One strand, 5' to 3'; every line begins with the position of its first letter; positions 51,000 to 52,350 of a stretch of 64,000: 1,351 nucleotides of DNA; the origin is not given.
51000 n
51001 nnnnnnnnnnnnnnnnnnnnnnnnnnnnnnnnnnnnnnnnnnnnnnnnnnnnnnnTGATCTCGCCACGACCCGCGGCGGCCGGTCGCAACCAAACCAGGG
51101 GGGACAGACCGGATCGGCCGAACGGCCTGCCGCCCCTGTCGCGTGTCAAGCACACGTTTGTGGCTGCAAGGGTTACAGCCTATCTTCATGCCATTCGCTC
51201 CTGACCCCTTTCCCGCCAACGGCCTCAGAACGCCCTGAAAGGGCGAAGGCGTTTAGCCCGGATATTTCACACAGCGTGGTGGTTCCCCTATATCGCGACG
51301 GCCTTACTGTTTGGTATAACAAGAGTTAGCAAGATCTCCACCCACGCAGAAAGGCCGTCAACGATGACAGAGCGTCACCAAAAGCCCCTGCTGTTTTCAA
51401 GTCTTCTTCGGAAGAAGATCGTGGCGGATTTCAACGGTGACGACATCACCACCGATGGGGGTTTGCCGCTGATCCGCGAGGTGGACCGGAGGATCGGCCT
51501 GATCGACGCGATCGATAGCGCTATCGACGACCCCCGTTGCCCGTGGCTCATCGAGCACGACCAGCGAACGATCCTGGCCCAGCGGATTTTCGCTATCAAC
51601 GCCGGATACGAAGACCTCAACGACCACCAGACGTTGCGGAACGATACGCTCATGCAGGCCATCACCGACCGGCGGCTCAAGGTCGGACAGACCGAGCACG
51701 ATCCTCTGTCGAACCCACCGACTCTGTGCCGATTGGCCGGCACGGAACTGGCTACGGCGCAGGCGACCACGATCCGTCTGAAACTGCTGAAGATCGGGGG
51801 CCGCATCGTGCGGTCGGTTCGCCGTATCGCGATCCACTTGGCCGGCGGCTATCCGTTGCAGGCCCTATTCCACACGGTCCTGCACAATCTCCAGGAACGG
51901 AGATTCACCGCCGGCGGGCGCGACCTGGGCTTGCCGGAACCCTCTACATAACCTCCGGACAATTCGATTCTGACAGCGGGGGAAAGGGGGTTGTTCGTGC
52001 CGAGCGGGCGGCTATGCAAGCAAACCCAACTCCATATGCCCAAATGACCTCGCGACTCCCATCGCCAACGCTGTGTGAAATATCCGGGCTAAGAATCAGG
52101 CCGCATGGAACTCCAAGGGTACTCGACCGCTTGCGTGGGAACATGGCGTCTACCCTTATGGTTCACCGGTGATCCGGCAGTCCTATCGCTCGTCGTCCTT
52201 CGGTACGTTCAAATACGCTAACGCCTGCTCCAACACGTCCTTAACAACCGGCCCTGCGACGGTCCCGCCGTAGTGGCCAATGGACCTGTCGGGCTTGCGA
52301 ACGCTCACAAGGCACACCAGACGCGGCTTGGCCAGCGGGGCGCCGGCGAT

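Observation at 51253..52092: Half-size IS1380-family element keeping both 25-bp inverted repeats and an in-frame N/C-terminal fusion of its transposase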

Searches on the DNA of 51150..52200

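Call 41: search_rna_families(source=window, start=51150, end=52200, threshold=evalue, max_evalue=1)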
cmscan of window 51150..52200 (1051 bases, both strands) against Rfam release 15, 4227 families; matches with E-value up to 1: 2.
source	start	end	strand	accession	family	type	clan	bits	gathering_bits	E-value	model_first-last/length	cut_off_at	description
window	51231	51261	-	RF01687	Acido-Lenti-1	Gene; sRNA;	-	16.2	37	0.68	1-46/46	no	Acido-Lenti-1 RNA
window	51335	51457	-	RF01758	sucA-II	Cis-reg;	-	14.6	70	0.99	1-217/217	no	sucA-II RNA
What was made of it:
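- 51297..51359 (+): Conserved leader stem-loop. The 5' arm (51297-51313) pairs with the 3' arm (51343-51359), which contains the SD-like GAAAGG and ends 4 nt before the ATG. No Rfam family matches (call 41).
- Tried and rejected: The Rfam search gave only chance-level matches (call 41).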
